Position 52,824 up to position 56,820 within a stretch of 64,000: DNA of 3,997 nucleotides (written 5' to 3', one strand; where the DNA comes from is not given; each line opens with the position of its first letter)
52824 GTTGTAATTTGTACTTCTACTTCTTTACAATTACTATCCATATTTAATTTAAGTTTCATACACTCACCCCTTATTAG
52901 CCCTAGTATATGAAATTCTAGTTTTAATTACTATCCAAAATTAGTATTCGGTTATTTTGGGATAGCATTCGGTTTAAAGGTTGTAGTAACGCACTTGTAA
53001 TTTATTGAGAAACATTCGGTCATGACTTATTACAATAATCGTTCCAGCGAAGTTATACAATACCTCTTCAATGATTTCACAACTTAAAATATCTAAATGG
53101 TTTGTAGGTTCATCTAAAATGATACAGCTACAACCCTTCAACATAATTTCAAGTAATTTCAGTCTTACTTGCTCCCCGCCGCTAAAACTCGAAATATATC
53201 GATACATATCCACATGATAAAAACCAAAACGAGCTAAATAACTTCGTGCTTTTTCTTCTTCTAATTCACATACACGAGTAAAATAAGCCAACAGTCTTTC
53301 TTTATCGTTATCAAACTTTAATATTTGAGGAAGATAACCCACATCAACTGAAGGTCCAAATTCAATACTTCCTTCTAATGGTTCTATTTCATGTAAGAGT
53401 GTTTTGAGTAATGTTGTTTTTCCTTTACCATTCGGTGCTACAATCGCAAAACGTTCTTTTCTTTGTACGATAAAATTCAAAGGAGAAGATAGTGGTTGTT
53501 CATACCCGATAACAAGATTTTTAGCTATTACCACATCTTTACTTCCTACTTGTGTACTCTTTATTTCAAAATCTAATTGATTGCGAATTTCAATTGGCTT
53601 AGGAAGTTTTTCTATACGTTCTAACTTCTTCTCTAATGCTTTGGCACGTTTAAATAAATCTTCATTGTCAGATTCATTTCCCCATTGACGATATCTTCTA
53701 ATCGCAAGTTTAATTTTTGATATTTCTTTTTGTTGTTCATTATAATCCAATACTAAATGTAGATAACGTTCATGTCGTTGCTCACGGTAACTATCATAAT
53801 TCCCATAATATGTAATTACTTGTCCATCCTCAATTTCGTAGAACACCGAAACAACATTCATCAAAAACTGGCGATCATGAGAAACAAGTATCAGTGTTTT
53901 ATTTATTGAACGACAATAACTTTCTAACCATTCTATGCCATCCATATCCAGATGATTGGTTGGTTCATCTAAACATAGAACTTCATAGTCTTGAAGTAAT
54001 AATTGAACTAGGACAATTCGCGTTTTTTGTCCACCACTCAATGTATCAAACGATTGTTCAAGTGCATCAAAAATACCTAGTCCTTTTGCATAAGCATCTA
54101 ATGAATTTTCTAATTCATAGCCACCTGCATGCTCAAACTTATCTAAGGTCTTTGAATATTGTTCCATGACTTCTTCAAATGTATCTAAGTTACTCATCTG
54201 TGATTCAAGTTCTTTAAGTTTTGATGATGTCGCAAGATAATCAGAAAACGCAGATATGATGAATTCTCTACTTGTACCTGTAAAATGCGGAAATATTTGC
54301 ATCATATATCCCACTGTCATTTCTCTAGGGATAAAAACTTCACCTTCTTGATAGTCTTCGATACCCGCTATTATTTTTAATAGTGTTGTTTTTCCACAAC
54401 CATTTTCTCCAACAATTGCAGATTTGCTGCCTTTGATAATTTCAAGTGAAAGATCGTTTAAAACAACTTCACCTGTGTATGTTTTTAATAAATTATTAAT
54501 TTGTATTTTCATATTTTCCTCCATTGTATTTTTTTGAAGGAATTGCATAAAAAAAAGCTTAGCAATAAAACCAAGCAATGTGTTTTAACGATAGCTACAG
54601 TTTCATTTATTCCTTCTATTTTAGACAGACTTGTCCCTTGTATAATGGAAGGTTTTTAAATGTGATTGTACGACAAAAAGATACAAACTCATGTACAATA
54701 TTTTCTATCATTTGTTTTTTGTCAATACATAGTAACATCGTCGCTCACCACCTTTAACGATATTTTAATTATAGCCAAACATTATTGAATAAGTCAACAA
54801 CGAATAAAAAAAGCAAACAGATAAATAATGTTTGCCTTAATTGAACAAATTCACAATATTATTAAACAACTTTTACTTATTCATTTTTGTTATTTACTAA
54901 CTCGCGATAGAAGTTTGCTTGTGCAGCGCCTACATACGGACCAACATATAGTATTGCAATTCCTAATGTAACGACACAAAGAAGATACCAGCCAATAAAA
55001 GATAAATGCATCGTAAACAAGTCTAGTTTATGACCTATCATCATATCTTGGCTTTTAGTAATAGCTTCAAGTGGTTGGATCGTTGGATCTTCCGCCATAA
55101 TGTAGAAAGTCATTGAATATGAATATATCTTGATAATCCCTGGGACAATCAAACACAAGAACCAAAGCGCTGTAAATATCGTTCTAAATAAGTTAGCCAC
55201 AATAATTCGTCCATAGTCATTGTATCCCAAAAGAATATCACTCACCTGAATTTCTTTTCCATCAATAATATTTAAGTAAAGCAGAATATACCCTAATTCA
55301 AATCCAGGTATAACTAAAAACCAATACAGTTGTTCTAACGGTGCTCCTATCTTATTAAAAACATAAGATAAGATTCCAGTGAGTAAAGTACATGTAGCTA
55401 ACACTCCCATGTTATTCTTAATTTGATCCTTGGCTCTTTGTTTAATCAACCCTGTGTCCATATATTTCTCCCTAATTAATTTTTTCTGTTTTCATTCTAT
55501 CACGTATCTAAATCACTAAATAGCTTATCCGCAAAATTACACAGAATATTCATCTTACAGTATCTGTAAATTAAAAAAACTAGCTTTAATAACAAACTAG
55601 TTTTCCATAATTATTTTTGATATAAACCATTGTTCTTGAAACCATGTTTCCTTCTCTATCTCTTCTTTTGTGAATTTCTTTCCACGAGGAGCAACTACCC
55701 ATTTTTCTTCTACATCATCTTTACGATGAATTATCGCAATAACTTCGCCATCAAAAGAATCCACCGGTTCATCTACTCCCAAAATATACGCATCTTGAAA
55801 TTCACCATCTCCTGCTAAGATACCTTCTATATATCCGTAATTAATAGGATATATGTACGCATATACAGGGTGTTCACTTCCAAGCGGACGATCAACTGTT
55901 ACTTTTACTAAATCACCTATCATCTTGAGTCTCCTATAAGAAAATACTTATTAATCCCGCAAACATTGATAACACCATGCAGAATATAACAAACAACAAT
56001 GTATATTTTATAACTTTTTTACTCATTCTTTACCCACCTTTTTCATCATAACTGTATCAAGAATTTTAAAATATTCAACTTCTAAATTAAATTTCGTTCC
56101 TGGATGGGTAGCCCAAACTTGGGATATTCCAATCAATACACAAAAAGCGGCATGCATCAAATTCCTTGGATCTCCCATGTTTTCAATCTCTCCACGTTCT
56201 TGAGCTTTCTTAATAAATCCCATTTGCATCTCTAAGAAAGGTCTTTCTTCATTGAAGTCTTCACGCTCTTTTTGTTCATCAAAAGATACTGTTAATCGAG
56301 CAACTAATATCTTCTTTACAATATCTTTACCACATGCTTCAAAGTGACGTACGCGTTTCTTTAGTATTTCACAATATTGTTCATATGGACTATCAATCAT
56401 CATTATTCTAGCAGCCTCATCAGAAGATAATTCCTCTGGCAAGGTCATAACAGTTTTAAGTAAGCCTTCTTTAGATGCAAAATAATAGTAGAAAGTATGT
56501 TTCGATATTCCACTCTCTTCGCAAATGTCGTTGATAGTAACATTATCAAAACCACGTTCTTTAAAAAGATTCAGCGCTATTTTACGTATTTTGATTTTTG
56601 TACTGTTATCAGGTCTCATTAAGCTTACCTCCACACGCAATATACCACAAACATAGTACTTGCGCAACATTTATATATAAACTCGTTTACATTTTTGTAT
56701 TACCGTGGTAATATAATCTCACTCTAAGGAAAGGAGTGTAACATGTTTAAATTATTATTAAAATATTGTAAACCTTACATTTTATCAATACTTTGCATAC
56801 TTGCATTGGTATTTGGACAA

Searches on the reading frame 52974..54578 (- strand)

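Call 36: search_protein_families(library=pfam, proteins=[window:52974-54578:-], max_evalue=0.00001)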
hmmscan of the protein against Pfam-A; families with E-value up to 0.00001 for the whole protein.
window:52974-54578:- (534 aa): 5 families
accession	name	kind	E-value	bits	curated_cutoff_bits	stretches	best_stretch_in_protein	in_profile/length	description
PF00005.33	ABC_tran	-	1.1e-44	152.8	25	2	40-208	1-137/137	ABC transporter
PF12848.13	ABC_tran_Xtn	-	1.7e-16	60.5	25.9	1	248-333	2-81/85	ABC transporter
PF13304.12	AAA_21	-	1e-09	39.4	27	0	54-79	3-31/304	AAA domain, putative AbiEii toxin, Type IV TA system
PF02463.25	SMC_N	-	5.9e-07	29.6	40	0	50-70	24-44/220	RecF/RecN/SMC N terminal domain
PF13476.12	AAA_23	-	1.5e-06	29.5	27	0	47-70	17-39/201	AAA domain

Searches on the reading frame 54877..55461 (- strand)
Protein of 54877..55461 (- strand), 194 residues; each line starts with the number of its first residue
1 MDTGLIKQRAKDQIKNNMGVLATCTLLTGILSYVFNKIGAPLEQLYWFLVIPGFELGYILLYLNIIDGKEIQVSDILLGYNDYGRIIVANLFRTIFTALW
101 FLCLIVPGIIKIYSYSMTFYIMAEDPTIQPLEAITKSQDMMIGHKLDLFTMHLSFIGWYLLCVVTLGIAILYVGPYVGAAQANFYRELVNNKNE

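Call 36: search_protein_families(library=pfam, proteins=[window:54877-55461:-], max_evalue=0.00001)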
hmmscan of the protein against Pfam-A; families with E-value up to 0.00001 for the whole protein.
window:54877-55461:- (194 aa): 1 family
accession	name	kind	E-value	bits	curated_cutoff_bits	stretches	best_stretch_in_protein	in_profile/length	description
PF06161.16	DUF975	-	3.9e-31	109.2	34.8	1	104-191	155-242/243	Protein of unknown function (DUF975)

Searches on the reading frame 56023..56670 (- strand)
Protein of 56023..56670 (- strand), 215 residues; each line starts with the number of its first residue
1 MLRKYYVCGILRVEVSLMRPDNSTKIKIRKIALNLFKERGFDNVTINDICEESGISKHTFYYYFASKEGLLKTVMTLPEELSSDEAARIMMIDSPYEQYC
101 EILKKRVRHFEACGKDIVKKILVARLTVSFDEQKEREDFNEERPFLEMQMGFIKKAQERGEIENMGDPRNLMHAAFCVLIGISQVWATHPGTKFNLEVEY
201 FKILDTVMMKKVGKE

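Call 36: search_protein_families(library=pfam, proteins=[window:56023-56670:-], max_evalue=0.00001)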
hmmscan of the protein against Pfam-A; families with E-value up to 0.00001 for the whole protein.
window:56023-56670:- (215 aa): 1 family
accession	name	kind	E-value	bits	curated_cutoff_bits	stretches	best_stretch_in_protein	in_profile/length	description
PF00440.29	TetR_N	-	4.7e-16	58.7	24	1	31-72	4-45/47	Bacterial regulatory proteins, tetR family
